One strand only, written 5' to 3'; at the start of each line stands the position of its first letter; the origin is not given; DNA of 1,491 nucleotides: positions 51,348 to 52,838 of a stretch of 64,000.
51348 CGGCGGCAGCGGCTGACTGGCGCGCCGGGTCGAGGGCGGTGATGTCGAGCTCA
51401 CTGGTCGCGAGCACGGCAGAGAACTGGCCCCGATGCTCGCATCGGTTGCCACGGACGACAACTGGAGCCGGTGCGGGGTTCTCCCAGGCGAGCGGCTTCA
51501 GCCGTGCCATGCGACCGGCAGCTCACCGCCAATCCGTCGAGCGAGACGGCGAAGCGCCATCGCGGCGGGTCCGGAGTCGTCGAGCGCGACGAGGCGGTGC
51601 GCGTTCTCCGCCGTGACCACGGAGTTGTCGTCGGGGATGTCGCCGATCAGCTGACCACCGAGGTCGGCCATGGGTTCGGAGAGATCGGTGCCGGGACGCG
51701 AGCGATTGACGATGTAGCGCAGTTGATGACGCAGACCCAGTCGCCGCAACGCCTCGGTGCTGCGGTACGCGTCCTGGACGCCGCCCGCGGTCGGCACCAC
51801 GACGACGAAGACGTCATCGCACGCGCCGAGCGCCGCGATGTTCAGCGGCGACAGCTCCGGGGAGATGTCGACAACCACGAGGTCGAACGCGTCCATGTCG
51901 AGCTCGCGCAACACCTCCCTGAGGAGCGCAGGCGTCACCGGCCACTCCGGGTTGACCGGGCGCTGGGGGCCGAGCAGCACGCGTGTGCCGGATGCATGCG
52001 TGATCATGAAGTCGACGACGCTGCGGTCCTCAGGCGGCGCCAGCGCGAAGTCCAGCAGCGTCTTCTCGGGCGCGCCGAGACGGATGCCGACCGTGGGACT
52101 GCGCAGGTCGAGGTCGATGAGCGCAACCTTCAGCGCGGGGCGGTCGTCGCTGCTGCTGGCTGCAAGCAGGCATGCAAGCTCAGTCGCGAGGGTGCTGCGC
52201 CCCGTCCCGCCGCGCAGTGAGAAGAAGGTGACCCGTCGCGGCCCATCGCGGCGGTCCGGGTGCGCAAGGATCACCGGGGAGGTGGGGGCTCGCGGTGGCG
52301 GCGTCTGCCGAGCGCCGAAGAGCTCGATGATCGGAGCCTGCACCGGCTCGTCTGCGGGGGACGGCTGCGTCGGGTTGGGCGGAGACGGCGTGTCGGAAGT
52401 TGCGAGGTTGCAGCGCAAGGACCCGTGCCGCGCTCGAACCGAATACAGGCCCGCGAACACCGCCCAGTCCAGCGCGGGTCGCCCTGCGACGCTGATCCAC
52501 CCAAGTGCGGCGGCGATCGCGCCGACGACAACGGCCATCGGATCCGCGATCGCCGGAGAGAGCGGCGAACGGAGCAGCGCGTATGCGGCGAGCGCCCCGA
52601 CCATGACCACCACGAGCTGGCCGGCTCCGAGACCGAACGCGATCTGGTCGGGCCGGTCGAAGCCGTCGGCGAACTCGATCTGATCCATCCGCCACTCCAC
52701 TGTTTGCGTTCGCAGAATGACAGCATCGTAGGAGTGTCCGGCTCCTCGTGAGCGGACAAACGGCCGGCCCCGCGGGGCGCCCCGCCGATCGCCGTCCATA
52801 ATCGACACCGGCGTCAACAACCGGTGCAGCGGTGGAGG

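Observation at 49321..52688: Orphan two-gene VirB3(PrgI)-like / VirB4-like cassette embedded among housekeeping genes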

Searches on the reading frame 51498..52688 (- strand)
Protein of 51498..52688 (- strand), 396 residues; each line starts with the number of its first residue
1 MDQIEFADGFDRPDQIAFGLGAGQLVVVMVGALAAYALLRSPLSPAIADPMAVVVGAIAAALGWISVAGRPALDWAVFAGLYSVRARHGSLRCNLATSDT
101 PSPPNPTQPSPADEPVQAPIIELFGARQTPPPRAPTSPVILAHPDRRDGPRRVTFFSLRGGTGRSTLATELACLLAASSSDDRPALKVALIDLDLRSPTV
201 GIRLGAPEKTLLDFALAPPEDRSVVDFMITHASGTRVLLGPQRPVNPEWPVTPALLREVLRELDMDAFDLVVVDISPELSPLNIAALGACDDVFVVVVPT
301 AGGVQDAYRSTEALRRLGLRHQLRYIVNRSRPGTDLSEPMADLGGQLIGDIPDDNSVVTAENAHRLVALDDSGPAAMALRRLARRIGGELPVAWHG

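Call 5: search_protein_families(library=pfam, proteins=[window:51498-52688:-], max_evalue=1)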
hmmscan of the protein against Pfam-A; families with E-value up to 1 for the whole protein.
window:51498-52688:- (396 aa): 7 families
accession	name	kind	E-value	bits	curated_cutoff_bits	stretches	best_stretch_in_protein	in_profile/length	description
PF10609.15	ParA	-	9e-09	35.5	27.1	1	154-317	7-163/246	NUBPL iron-transfer P-loop NTPase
PF13614.12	AAA_31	-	2.2e-08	34.7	27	1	153-300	4-150/177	AAA domain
PF01656.29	CbiA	-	6.2e-08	33.1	25.4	1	154-366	2-124/125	CobQ/CobB/MinD/ParA nucleotide binding domain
PF12666.12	PrgI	-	0.00014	22.8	27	1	12-77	8-76/91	PrgI family protein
PF09140.17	MipZ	-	0.037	13.8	20.7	1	157-201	7-45/262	ATPase MipZ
PF19744.4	DUF6232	-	0.17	12.7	27.4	0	25-90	39-92/117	Family of unknown function (DUF6232)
PF06564.18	CBP_BcsQ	-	0.2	11.6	21.3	0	154-176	5-27/234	Cellulose biosynthesis protein BcsQ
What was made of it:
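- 51498..52244 (-): Gene A residues 149-396: MinD/ParA-type (SIMIBI) NTPase domain. Pfam ParA, AAA_31 and CbiA above cut-off (call 5).
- On PrgI/VirB3 family: 22.8 bits against a cut-off of 27 (call 5).
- On MinD/ParA (deviant Walker A) ATPases: Pfam ParA, CbiA and AAA_31 above cut-off (call 5).
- Checked: Gene A matches PrgI over residues 12-77 at 1.4e-4, below the Pfam cut-off, and passes the cut-offs for ParA, AAA_31 and CbiA over residues 153-366 (call 5).
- The PrgI hit of gene A is below the Pfam cut-off (call 5).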

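Call 6: search_protein_families(library=ncbifam, proteins=[window:51498-52688:-], max_evalue=1)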
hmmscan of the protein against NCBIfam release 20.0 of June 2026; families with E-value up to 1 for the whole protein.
window:51498-52688:- (396 aa): 16 families
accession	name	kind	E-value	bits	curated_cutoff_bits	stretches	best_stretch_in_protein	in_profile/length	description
TIGR01969.1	minD_arch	subfamily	7.6e-15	54.8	201.75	1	152-388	2-232/251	cell division ATPase MinD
TIGR01968.1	minD_bact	equivalog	4.3e-14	52.5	212.9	1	155-389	6-239/261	septum site-determining protein MinD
TIGR03371.1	cellulose_yhjQ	equivalog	1.6e-13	50.8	157.85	1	152-343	3-191/246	cellulose biosynthesis protein BcsQ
NF047398.1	AAA_KGGVGR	domain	2e-10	41.3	90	1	150-233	2-70/190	KGGVGR-motif variant AAA ATPase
TIGR03815.1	CpaE_hom_Actino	equivalog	3.9e-10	39.4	154.45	1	153-382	114-336/340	septum site-determining protein Ssd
NF041546.1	ParA_partition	equivalog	3.5e-09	36.5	180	2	260-340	70-152/203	ParA family partition ATPase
NF041136.1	MrpORP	equivalog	1.8e-07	30.8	450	1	153-318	8-167/365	iron-sulfur cluster carrier protein MrpORP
NF008079.0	PRK10818.1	equivalog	5.6e-06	25.9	508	1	156-389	8-249/270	septum site-determining protein MinD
TIGR01007.1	eps_fam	subfamily_domain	0.00063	19.3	108.05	1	154-284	21-144/204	polysaccharide biosynthesis tyrosine autokinase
NF042935.1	SCO6880_fam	subfamily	0.00089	18.3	60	1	15-90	12-85/477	SCO6880 family protein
TIGR03018.1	pepcterm_TyrKin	hypoth_equivalog_domain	0.0024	17.2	230.65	1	160-317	45-196/207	XrtA-associated tyrosine autokinase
TIGR03453.1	partition_RepA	equivalog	0.0042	16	348.45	1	257-300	225-267/387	plasmid partitioning protein RepA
TIGR01005.1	eps_transp_fam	subfamily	0.0043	15.3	411.7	1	26-295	440-683/754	exopolysaccharide transport protein family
NF040564.1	SCO2523_fam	equivalog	0.053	12.8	200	1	157-201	7-45/305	SCO2523 family variant P-loop protein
NF010259.0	PRK13705.1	equivalog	0.053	12.5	725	1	249-306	216-270/388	plasmid-partitioning protein SopA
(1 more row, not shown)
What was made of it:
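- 51498..52688 (-): Gene A, 396 aa: PrgI/VirB3-like membrane anchor fused to a MinD/ParA-type domain. Pfam and NCBIfam hits (calls 5, 6).
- On TadZ/CpaE: TIGR03815 scores 39.4 bits against a cut-off of 154 (call 6).
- Closest known: MinD/ParA-type partners of envelope machines: TadZ/CpaE. Same: NCBIfam CpaE_hom_Actino matches at 3.9e-10 (call 6).
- The MinD, Ssd and CpaE families are the best NCBIfam matches of the gene A domain (call 6).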

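Call 13: find_homologous_proteins(query=window:51498-52688:-, max_evalue=0.001)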
Query window:51498-52688:- (396 aa): 344 proteins with E <= 0.001 among 8000 candidates; the best 120 are listed.
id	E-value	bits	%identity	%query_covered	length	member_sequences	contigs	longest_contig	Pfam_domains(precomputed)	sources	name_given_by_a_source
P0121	4.1e-255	864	100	100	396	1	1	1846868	PF10609.16,PF01656.30,PF13614.13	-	-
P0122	1.1e-216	738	85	100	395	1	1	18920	PF10609.16,PF01656.30,PF13614.13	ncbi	ncbi:MAG: P-loop NTPase [Candidatus Dormiibacterota bacterium]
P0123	1.7e-216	737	86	100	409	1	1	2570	PF10609.16,PF01656.30,PF13614.13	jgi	jgi:MinD-like ATPase involved in chromosome partitioning or flagellar assembly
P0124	4.0e-214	729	84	100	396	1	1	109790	PF10609.16,PF01656.30,PF13614.13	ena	-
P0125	2.1e-211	720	85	100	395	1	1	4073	PF10609.16,PF01656.30,PF13614.13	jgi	jgi:MinD-like ATPase involved in chromosome partitioning or flagellar assembly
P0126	2.5e-208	710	84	100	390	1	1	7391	PF10609.16,PF01656.30,PF13614.13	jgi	jgi:MinD-like ATPase involved in chromosome partitioning or flagellar assembly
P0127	3.2e-206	703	82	100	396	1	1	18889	PF10609.16,PF01656.30,PF13614.13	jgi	jgi:MinD-like ATPase involved in chromosome partitioning or flagellar assembly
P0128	6.1e-202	689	82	100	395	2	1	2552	PF10609.16,PF01656.30,PF13614.13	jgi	jgi:MinD-like ATPase involved in chromosome partitioning or flagellar assembly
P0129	3.7e-186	637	76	99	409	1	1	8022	PF10609.16,PF01656.30,PF13614.13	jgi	jgi:MinD-like ATPase involved in chromosome partitioning or flagellar assembly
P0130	4.3e-183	627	75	99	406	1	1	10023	PF10609.16,PF01656.30,PF13614.13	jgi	jgi:MinD-like ATPase involved in chromosome partitioning or flagellar assembly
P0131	1.1e-182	626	74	99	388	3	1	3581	PF10609.16,PF01656.30,PF13614.13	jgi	jgi:MinD-like ATPase involved in chromosome partitioning or flagellar assembly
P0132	1.7e-182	625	76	99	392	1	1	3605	PF10609.16,PF01656.30,PF13614.13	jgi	jgi:MinD-like ATPase involved in chromosome partitioning or flagellar assembly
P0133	8.3e-182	623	76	99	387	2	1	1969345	PF10609.16,PF01656.30,PF13614.13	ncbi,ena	-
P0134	4.1e-181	621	71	100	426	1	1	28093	PF10609.16,PF01656.30,PF13614.13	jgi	jgi:MinD-like ATPase involved in chromosome partitioning or flagellar assembly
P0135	6.1e-181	620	74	99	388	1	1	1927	PF10609.16,PF01656.30,PF13614.13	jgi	jgi:MinD-like ATPase involved in chromosome partitioning or flagellar assembly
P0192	5.3e-172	591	69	100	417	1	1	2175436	PF10609.16,PF01656.30,PF13614.13,PF12666.13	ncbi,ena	-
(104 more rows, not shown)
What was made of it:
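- On PrgI/VirB3 family: The homologue P0192 has a precomputed PF12666 hit on record (call 13).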

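Call 16: find_encoding_contigs(protein=P0121, flank=10000, max_places=3)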
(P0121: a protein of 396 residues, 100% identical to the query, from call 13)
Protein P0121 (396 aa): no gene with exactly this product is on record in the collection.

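Call 24: search_solved_structures(query=A1, max_evalue=1)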
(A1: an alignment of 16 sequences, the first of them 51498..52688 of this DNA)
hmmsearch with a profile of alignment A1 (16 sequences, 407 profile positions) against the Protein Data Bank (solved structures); distinct sequences matched with E-value up to 1: 28.
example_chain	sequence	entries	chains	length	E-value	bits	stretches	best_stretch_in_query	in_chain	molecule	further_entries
1hyq_A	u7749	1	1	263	5.5e-09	39.2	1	162-402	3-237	CELL DIVISION INHIBITOR (MIND-1)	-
4rz2_A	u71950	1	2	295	4.5e-08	36.1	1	144-397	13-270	Site-determining protein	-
5j1j_A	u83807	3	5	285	9.5e-08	35.1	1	170-399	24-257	Site-determining protein | Transcriptional antiactivator FleN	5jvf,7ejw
1wcv_1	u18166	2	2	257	1.9e-07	34.1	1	160-309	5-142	SEGREGATION PROTEIN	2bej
4rz3_A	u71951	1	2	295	5e-07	32.7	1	147-397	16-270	Site-determining protein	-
4v03_A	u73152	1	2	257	6.3e-07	32.4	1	164-400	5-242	SITE-DETERMINING PROTEIN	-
8pb9_A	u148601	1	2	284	1.5e-06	31.1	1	170-399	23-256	Antiactivator FleN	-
8p53_A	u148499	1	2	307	1.6e-06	31.1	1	170-399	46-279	Antiactivator FleN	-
2bek_A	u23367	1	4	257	3.2e-06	30.1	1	160-309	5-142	SEGREGATION PROTEIN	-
4v02_A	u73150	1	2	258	8.1e-06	28.7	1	166-400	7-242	SITE-DETERMINING PROTEIN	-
1g3q_A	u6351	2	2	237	2.7e-05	27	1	162-368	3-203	CELL DIVISION INHIBITOR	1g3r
6z2i_A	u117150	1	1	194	0.00028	23.7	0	312-366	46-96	de novo designed TIM barrel DeNovoTIM6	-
1ion_A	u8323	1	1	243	0.00029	23.6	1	162-367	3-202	PROBABLE CELL DIVISION INHIBITOR MIND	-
3q9l_A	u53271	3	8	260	0.0019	21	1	161-396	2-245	Septum site-determining protein minD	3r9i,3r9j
8ray_B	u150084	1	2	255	0.0027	20.4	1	267-306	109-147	ParA family protein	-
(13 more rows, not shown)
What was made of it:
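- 51498..52244 (-): PDB profile hits to MinD, FlhG, FleN and Soj (call 24).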

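Call 78: search_protein_families(library=padloc, proteins=[window:51498-52688:-], max_evalue=0.01)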
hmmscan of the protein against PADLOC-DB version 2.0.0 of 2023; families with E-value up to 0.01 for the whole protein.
window:51498-52688:- (396 aa): 2 families
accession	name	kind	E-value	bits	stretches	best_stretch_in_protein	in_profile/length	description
PDLC04559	PDC-M28B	-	1.4e-08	32.3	1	146-206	124-178/438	-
PDLC04560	PDC-M28B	-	0.0019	15.6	1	150-206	14-64/327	-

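Call 79: search_protein_families(library=phrogs, proteins=[window:51498-52688:-], max_evalue=0.001)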
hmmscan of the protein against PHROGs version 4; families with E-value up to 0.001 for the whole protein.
window:51498-52688:- (396 aa): 1 family
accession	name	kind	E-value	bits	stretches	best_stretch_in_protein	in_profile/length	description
phrog_164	-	DNA, RNA and nucleotide metabolism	2.1e-12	47.9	1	144-317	218-386/500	ParA-like partition protein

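Call 82: predict_structure(alignment_id=A8)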
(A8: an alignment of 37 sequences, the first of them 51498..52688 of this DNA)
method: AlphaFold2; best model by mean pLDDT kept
length: 396 residues; sequences in the alignment: 37
mean_pLDDT: 57.4   pTM: 0.50
mean pLDDT of the five models: 57.4, 48.6, 47.5, 47.1, 45.3
residues with pLDDT >= 90: 0; 70-90: 126; 50-70: 129; < 50: 141
segments of 3 or more residues with pLDDT < 50: 1-18, 83-85, 87-151, 157-165, 244-248, 299-302, 354-366, 368-372, 386-396
pLDDT, mean of each block of 10 residues (from residue 1): 29 43 72 84 83 82 61 60 46 29 34 33 27 32 33 47 52 72 75 63 60 81 83 79 50 78 76 72 74 55 58 69 61 55 61 44 46 51 46 29
secondary structure, 60 per line:
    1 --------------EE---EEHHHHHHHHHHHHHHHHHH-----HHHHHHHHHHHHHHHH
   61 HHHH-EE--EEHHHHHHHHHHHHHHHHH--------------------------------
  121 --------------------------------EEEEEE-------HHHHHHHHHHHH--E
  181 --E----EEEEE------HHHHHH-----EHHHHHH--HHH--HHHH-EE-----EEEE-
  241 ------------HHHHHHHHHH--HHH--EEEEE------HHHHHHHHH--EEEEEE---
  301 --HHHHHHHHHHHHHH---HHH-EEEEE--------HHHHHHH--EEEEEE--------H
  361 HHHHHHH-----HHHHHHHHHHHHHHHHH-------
elements in order: H22-39 H45-64 H72-88 E153-158 H166-177 E188-192 H199-204 H211-216 H224-227 E236-239 H253-262 E270-274 H281-289 E292-297 H303-316 E324-328 H337-343 E346-351 H360-367 H373-389
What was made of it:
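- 52419..52688 (-): Gene A residues 1-90: PrgI-family hairpin with two transmembrane helices and an amphipathic helix; conserved FADGFD motif. AF2 places helices at 22-39, 45-64 and 72-88 (call 82).
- The gene A model has low confidence (pLDDT 57, call 82).
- Tried and rejected: The model has low confidence (pLDDT 57, call 82).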

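Call 87: fold_search(model_id=the predicted structure, library=pdb)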
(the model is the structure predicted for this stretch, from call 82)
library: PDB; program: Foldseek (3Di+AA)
matches with E <= 10: 1223; with E <= 0.001: 214
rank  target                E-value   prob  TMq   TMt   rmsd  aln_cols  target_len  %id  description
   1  5jvf                  5.4e-10  1.00  0.37  0.52  11.4       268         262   22  Crystal Structure of Apo-FleN (released 2017-03-29)
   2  8p53_A                5.8e-10  1.00  0.39  0.54  11.2       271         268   23  Cryo-EM structure of the c-di-GMP-free FleQ-FleN master regulator complex of P. aeruginosa (released 2023-12-13)
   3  5j1j_A                6.8e-10  1.00  0.40  0.54   9.7       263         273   24  Structure of FleN-AMPPNP complex (released 2017-03-29)
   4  5j1j_B                1.4e-09  1.00  0.41  0.62   9.0       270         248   21  Structure of FleN-AMPPNP complex (released 2017-03-29)
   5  3ea0_A                1.9e-09  1.00  0.41  0.63   7.6       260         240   17  Crystal Structure of ParA Family ATPase from Chlorobium tepidum TLS (released 2008-09-23)
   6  4v02_A                3.2e-09  1.00  0.39  0.60   9.2       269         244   21  MinC:MinD cell division protein complex, Aquifex aeolicus (released 2015-01-14)
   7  1hyq                  3.7e-09  1.00  0.40  0.64   7.4       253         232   24  MIND BACTERIAL CELL DIVISION REGULATOR FROM A. FULGIDUS (released 2001-03-14)
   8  4v02_B                4.4e-09  1.00  0.40  0.62   9.0       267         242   22  MinC:MinD cell division protein complex, Aquifex aeolicus (released 2015-01-14)
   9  7ejw_A                6.2e-09  1.00  0.38  0.52  10.9       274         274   23  Crystal structure of FleN in complex with FleQ AAA+ doamain (released 2021-12-22)
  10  4rz3_A                6.6e-09  1.00  0.43  0.65   7.2       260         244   21  Crystal structure of the MinD-like ATPase FlhG (released 2015-03-04)
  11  8pb9_A                7.8e-09  1.00  0.39  0.55  11.5       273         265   23  Cryo-EM structure of the c-di-GMP-bound FleQ-FleN master regulator complex from Pseudomonas aeruginosa (released 2023-12-13)
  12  3ea0_B                8.3e-09  1.00  0.42  0.64   7.6       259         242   19  Crystal Structure of ParA Family ATPase from Chlorobium tepidum TLS (released 2008-09-23)
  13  4rz2_A                1.9e-08  1.00  0.41  0.59   7.3       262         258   22  Crystal structure of the MinD-like ATPase FlhG (released 2015-03-04)
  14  7ejw_B                2.1e-08  1.00  0.39  0.55  10.8       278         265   20  Crystal structure of FleN in complex with FleQ AAA+ doamain (released 2021-12-22)
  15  4rz2_B                2.3e-08  1.00  0.41  0.59   7.5       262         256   23  Crystal structure of the MinD-like ATPase FlhG (released 2015-03-04)
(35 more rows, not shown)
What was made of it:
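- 51498..52244 (-): Foldseek hits to FleN, FlhG and MinD, from a low-confidence model (call 87).
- Closest known: MinD/ParA-type partners of envelope machines: TadZ/CpaE. Same: Structural neighbours are FleN, FlhG and MinD (calls 24, 87).
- MinD-type domain of gene A: calls 5, 6, 24, 87.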

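Call 95: search_dna_similar(query=window:51498-52688:-, collection=plasmids, mode=protein, max_rows=12)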
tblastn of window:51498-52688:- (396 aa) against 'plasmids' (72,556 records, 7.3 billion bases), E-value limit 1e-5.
No match.
